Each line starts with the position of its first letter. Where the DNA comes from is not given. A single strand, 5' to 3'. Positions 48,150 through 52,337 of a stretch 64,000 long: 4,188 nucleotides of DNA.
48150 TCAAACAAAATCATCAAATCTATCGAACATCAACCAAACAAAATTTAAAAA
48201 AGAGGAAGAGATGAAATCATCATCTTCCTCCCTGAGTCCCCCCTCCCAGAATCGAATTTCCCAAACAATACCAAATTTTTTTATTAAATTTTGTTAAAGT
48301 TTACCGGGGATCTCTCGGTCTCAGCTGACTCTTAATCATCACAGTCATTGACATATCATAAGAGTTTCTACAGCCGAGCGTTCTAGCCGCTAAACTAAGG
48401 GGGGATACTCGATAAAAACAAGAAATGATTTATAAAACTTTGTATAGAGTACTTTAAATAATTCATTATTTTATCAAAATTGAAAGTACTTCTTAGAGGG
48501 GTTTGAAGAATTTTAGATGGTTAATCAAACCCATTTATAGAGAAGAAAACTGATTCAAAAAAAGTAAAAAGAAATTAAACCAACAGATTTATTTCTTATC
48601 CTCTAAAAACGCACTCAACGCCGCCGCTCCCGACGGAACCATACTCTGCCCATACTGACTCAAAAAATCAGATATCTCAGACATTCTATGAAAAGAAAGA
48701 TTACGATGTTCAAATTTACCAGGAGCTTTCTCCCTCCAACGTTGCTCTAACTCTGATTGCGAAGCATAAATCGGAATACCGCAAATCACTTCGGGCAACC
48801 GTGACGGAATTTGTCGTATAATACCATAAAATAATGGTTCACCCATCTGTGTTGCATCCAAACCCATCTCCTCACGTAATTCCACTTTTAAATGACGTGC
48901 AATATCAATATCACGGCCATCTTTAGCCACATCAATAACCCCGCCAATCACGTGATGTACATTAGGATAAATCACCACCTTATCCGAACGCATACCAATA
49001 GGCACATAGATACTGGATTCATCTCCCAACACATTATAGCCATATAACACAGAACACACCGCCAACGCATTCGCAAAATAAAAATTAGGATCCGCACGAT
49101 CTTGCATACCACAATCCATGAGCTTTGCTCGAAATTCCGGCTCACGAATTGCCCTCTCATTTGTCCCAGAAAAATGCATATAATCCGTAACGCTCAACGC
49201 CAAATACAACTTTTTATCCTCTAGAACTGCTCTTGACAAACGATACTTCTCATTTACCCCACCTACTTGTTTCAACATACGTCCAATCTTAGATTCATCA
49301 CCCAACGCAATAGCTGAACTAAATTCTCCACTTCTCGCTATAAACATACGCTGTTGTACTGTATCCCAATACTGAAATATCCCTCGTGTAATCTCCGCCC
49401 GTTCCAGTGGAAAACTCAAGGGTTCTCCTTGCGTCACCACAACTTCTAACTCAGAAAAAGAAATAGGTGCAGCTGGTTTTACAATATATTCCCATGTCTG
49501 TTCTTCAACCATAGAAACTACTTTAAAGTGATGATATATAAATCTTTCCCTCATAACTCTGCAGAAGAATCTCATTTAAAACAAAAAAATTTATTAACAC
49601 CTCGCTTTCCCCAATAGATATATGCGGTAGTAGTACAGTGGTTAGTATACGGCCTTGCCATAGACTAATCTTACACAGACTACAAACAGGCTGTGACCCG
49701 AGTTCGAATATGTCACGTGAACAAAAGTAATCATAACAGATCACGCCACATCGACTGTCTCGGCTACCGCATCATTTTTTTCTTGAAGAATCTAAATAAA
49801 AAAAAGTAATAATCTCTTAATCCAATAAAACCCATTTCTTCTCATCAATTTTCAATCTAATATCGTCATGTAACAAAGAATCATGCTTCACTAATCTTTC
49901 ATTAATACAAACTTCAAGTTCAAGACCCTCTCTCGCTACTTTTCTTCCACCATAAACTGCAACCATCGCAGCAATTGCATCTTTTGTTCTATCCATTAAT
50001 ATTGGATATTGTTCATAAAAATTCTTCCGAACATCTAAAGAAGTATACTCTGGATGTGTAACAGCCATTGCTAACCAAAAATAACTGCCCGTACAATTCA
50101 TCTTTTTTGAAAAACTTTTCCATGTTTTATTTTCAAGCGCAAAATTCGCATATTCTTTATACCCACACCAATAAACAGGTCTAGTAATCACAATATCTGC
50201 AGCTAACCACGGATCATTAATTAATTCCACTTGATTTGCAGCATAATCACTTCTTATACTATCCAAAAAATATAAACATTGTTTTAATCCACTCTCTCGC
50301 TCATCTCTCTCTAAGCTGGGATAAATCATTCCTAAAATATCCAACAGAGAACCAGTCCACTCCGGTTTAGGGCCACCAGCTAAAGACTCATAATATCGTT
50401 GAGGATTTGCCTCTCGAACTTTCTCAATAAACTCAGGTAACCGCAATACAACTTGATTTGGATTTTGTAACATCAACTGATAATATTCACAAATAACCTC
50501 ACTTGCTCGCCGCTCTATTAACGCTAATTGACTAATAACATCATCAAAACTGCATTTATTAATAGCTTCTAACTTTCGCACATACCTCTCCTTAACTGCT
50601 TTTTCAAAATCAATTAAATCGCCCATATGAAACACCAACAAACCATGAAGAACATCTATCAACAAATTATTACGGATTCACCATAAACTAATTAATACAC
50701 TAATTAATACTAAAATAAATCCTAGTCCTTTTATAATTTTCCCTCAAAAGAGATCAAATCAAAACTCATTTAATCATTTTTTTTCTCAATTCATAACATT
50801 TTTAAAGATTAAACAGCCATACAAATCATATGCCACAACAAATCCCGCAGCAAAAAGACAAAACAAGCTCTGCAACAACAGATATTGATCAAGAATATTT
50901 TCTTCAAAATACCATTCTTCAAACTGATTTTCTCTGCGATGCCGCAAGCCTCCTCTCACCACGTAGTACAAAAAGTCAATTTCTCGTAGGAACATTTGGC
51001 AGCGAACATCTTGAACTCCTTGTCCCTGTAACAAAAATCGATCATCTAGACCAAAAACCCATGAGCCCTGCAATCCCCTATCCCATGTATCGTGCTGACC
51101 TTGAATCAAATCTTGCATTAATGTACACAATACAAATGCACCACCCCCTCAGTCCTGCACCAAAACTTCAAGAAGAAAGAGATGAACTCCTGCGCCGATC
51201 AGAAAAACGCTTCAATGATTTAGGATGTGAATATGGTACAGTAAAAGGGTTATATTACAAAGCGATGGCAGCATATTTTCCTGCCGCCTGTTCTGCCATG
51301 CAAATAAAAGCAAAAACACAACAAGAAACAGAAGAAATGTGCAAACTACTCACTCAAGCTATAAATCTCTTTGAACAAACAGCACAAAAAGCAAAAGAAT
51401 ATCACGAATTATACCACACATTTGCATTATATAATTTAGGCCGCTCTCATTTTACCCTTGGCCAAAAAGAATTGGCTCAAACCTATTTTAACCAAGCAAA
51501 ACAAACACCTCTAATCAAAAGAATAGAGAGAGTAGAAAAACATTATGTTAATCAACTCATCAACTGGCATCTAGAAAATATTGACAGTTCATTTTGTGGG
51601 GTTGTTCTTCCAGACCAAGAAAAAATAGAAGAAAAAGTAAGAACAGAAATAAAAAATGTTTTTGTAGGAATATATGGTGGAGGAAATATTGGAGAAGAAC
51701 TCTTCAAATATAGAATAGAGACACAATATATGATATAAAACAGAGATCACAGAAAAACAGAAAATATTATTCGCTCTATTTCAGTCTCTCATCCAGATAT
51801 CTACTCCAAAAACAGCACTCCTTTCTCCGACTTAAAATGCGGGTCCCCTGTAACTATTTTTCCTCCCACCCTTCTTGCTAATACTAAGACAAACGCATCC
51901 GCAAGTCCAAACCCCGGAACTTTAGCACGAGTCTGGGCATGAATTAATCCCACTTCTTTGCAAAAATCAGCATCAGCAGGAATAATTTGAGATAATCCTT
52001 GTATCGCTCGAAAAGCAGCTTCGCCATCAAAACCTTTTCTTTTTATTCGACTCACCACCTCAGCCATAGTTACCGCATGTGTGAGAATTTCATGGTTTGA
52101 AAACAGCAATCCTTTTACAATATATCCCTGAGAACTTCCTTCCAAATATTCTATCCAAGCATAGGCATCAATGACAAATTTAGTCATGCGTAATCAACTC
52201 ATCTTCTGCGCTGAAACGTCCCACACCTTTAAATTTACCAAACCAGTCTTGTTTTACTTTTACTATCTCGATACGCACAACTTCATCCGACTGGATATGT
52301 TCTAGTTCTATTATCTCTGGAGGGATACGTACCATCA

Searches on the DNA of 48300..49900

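Call 95: search_rna_families(source=window, start=48300, end=49900, threshold=evalue, max_evalue=1, show_alignments=1)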
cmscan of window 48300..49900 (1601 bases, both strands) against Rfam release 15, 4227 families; matches with E-value up to 1: 0.
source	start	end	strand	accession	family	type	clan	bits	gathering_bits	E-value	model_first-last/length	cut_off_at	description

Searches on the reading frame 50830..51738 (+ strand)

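Call 54: search_protein_families(library=pfam, proteins=[window:50830-51738:+], max_evalue=0.01)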
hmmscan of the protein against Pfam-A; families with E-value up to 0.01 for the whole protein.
window:50830-51738:+ (302 aa): 5 families
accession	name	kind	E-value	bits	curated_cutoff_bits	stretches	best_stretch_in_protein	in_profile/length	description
PF13424.12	TPR_12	-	0.00021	21.8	30.1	1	173-223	18-71/77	Tetratricopeptide repeat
PF13174.12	TPR_6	-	0.00093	20.1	26.3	0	199-224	2-27/33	Tetratricopeptide repeat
PF13181.12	TPR_8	-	0.0017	18.8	25.7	1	199-223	3-27/34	Tetratricopeptide repeat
PF07719.23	TPR_2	-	0.0022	18.4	27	1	199-223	3-27/34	Tetratricopeptide repeat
PF00515.34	TPR_1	-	0.0036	17.5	27.8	1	199-223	3-27/34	Tetratricopeptide repeat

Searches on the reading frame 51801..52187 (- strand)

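Call 82: search_protein_families(library=pfam, proteins=[window:51801-52187:-], max_evalue=0.001)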
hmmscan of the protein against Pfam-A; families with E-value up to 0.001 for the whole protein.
window:51801-52187:- (128 aa): 1 family
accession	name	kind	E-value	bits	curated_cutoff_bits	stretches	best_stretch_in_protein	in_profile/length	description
PF01850.27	PIN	-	1.1e-11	45.8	23.6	1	5-119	2-115/120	PIN domain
